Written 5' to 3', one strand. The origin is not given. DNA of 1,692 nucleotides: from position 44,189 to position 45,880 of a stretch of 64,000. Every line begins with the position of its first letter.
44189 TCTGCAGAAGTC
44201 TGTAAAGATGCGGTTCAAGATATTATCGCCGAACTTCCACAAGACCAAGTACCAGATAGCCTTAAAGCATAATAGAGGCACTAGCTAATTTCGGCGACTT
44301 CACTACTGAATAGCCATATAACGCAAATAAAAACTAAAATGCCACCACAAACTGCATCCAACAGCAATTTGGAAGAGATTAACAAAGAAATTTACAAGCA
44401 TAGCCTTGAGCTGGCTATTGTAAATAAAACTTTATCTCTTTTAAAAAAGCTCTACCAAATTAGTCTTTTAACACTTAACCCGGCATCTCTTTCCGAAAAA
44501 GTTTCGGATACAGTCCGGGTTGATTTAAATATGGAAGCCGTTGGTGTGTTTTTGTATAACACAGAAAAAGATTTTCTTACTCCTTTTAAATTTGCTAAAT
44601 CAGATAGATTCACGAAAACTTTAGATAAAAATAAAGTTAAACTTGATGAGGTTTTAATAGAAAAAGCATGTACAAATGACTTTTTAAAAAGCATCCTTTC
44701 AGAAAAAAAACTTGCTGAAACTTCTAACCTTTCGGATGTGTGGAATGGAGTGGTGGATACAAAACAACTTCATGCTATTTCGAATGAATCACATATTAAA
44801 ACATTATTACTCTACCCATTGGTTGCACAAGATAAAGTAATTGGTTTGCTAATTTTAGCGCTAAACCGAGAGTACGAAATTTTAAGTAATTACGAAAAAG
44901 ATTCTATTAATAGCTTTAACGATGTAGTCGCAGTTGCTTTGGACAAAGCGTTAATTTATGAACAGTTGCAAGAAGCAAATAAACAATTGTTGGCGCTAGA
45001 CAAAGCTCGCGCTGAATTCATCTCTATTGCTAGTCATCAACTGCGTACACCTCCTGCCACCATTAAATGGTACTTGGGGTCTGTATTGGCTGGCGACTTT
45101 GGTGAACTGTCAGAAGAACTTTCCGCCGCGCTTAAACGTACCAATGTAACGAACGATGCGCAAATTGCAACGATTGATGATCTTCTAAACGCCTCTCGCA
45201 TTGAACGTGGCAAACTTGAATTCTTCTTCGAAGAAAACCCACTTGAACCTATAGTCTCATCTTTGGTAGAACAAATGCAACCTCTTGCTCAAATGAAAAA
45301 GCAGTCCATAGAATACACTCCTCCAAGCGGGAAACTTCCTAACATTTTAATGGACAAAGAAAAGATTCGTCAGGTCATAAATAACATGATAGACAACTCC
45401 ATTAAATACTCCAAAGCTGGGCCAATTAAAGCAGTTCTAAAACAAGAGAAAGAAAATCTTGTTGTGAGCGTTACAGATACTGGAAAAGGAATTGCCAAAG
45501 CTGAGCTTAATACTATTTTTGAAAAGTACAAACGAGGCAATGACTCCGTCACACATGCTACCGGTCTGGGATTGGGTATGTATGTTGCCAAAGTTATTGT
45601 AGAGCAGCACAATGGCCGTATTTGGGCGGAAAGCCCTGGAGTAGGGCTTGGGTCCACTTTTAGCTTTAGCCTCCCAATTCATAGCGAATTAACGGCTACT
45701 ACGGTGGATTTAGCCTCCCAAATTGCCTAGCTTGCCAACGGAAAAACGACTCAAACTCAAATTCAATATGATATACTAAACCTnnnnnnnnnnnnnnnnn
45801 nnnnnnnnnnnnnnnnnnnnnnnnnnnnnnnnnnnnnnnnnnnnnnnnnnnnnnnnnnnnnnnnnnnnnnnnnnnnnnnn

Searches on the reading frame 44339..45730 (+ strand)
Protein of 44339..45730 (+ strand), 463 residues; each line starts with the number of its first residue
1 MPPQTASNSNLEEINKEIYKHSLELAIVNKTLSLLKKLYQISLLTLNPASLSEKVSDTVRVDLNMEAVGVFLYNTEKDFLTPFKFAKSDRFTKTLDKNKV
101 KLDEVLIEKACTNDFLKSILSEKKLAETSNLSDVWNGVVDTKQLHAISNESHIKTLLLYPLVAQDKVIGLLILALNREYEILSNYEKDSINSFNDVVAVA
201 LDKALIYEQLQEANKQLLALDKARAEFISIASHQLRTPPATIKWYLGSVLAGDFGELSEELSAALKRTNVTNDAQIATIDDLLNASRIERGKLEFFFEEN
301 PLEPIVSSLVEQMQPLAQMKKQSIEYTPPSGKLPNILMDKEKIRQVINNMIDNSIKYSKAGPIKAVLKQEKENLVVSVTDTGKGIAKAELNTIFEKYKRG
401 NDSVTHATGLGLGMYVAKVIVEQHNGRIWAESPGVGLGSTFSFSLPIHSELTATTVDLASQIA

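Call 60: search_protein_families(library=pfam, proteins=[window:44339-45730:+], max_evalue=0.001)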
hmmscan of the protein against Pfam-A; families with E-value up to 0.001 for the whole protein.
window:44339-45730:+ (463 aa): 3 families
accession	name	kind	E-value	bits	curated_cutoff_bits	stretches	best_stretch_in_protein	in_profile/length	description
PF02518.31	HATPase_c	-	1.9e-25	89.9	26.4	1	339-447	2-109/111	Histidine kinase-, DNA gyrase B-, and HSP90-like ATPase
PF00512.31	HisKA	-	6.5e-07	29.8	26.9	1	223-291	1-66/66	His Kinase A (phospho-acceptor) domain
PF13589.12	HATPase_c_3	-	5.6e-05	23.6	25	1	345-403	5-62/137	Histidine kinase-, DNA gyrase B-, and HSP90-like ATPase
